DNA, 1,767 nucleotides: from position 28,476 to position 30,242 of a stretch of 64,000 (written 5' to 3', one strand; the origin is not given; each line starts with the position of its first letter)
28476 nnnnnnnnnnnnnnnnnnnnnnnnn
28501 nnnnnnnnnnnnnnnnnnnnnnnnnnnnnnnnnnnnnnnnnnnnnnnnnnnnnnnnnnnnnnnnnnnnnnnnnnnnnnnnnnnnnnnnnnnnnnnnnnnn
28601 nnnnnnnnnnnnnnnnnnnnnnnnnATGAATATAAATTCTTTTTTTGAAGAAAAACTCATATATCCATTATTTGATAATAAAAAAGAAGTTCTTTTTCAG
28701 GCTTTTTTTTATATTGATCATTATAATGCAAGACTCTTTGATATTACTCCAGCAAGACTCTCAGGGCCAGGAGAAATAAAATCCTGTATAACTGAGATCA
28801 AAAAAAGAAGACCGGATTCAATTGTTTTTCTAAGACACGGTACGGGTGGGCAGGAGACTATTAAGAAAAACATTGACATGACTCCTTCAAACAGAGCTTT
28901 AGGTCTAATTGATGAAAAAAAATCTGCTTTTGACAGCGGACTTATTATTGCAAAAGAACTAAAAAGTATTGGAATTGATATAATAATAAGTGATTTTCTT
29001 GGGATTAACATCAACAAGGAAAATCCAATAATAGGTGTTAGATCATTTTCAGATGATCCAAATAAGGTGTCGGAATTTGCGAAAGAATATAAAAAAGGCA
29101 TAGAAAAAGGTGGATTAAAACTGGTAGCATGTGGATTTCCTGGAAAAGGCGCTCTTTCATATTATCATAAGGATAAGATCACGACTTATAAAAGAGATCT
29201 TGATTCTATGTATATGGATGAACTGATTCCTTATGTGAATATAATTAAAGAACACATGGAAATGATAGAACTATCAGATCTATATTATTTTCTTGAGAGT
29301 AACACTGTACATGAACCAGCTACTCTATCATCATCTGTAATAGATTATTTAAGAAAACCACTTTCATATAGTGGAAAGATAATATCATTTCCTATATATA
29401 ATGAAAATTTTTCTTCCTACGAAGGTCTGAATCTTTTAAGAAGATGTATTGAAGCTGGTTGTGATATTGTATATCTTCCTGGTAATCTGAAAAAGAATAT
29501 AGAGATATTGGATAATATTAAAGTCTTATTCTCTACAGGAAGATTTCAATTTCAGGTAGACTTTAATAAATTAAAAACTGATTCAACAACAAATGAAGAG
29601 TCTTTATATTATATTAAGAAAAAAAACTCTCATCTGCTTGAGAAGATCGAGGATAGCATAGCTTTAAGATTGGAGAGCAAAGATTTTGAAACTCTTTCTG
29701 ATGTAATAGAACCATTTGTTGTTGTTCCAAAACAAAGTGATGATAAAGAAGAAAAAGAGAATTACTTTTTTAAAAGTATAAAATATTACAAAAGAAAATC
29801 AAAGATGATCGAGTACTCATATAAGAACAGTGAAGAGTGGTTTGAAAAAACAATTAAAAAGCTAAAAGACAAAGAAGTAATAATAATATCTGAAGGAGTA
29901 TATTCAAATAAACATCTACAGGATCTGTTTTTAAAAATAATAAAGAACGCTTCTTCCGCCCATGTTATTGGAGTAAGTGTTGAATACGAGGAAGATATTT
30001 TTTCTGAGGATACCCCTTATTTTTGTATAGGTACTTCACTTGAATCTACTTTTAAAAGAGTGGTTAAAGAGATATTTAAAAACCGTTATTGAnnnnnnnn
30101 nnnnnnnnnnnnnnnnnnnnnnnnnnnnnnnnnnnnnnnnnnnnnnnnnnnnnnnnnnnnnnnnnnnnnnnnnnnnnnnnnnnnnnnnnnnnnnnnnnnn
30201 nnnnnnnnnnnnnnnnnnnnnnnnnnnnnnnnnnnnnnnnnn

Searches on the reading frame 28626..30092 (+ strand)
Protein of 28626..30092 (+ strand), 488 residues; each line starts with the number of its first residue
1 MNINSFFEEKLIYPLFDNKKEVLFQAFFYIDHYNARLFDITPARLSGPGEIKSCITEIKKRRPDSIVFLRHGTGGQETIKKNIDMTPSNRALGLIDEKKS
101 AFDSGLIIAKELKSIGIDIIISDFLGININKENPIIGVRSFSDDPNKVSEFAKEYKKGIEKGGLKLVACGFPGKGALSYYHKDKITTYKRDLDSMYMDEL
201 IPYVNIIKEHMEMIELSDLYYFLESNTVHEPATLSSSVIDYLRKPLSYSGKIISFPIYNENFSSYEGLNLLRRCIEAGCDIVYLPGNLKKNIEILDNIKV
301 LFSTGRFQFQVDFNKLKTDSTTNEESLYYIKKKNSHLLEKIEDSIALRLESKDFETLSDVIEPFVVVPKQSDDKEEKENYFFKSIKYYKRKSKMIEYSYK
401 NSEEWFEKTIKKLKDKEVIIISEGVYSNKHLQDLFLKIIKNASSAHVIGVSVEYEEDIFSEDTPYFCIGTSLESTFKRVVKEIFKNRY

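Call 6: search_protein_families(library=pfam, proteins=[window:28626-30092:+], max_evalue=0.01)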
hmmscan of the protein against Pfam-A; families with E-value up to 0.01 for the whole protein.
window:28626-30092:+ (488 aa): 1 family
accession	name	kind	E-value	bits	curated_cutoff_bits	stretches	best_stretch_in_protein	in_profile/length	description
PF00933.27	Glyco_hydro_3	-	6.1e-25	88.8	27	1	73-306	72-300/316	Glycosyl hydrolase family 3 N terminal domain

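Call 56: find_encoding_contigs(protein=window:28626-30092:+, flank=6000, max_places=10)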
Protein window:28626-30092:+ (488 aa): 4 contigs read that carry it; 2 places shown.
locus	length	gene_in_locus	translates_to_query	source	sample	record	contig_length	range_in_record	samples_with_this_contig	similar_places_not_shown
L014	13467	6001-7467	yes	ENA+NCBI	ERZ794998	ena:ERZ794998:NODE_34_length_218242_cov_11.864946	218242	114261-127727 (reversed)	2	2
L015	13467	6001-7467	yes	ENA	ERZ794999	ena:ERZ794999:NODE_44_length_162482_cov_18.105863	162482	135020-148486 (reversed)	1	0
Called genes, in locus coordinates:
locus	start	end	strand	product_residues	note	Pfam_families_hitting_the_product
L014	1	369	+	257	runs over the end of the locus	PF02358:Trehalose_PPase, PF08282:Hydrolase_3 (faint)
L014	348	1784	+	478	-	PF00982:Glyco_transf_20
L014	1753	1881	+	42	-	-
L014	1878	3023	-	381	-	PF03687:UPF0164 (weak)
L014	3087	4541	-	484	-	PF13620:CarboxypepD_reg (weak)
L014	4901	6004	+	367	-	PF07075:NamZ_N, PF20732:NamZ_C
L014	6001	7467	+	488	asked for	PF00933:Glyco_hydro_3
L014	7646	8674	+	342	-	-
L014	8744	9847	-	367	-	PF00149:Metallophos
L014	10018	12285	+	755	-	PF01315:Ald_Xan_dh_C, PF02738:MoCoBD_1, PF20256:MoCoBD_2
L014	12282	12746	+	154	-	PF00111:Fer2, PF01799:Fer2_2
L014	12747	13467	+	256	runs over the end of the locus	PF02625:XdhC_CoxI, PF01408:GFO_IDH_MocA (faint), PF13478:XdhC_C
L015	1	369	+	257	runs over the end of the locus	PF02358:Trehalose_PPase, PF08282:Hydrolase_3 (faint)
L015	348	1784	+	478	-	PF00982:Glyco_transf_20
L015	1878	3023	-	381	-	PF03687:UPF0164 (weak)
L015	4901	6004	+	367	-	PF07075:NamZ_N, PF20732:NamZ_C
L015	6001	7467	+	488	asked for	PF00933:Glyco_hydro_3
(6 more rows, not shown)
